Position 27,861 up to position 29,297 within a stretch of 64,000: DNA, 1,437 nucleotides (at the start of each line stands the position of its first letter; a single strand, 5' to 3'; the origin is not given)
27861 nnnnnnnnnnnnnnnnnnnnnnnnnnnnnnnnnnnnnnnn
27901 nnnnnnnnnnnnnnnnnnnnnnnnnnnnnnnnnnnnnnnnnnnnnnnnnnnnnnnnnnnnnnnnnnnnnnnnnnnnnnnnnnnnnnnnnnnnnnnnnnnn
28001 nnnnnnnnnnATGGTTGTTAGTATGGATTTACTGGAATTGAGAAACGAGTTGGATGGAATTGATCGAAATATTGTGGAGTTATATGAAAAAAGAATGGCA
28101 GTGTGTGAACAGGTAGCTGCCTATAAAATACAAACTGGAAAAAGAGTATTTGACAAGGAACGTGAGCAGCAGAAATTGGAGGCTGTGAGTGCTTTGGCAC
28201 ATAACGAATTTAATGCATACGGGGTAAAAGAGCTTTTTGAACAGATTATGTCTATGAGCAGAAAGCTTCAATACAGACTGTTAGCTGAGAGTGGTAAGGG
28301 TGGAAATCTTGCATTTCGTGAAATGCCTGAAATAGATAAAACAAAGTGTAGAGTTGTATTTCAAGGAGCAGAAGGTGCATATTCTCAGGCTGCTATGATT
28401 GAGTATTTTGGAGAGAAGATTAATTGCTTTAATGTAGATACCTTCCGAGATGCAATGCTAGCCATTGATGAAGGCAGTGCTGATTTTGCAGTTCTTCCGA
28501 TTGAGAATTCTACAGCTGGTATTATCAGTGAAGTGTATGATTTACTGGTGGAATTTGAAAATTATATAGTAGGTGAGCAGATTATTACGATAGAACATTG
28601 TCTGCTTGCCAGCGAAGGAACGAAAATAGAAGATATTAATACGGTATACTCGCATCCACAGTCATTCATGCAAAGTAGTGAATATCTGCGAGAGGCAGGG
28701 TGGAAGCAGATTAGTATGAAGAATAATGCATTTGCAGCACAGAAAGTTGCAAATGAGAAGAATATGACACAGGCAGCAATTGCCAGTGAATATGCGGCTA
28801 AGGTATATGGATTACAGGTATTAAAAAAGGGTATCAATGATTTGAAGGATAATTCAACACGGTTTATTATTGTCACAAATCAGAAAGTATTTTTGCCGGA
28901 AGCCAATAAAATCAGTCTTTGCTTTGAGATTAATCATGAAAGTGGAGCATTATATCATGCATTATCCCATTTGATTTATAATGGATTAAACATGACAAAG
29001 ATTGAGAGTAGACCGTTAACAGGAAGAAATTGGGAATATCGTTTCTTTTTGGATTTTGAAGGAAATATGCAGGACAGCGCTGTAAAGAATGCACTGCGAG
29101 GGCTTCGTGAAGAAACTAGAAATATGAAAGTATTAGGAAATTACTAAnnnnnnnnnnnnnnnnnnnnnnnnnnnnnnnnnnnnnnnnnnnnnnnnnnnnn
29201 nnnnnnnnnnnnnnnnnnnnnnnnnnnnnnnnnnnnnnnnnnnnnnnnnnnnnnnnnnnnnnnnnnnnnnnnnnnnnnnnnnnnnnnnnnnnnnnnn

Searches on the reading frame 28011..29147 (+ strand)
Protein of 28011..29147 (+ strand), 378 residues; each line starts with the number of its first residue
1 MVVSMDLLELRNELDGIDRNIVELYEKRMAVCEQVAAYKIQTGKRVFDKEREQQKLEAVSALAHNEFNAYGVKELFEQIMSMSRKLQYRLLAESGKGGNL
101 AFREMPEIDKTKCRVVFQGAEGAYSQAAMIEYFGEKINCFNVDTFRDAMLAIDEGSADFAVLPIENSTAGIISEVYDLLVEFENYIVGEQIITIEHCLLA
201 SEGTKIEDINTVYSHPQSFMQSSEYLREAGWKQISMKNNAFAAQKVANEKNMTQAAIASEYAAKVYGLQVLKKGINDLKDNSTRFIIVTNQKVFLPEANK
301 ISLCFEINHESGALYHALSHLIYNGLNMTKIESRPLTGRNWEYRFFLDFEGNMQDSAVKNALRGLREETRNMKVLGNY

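Call 8: search_protein_families(library=pfam, proteins=[window:28011-29147:+])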
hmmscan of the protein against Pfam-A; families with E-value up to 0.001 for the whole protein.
window:28011-29147:+ (378 aa): 2 families
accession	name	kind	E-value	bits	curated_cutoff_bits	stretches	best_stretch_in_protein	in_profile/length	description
PF00800.23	PDT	-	2.6e-59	200.5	25.2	1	115-292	1-180/181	Prephenate dehydratase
PF01817.26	CM_2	-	1.6e-24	86.4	27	1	10-88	1-80/80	Chorismate mutase type II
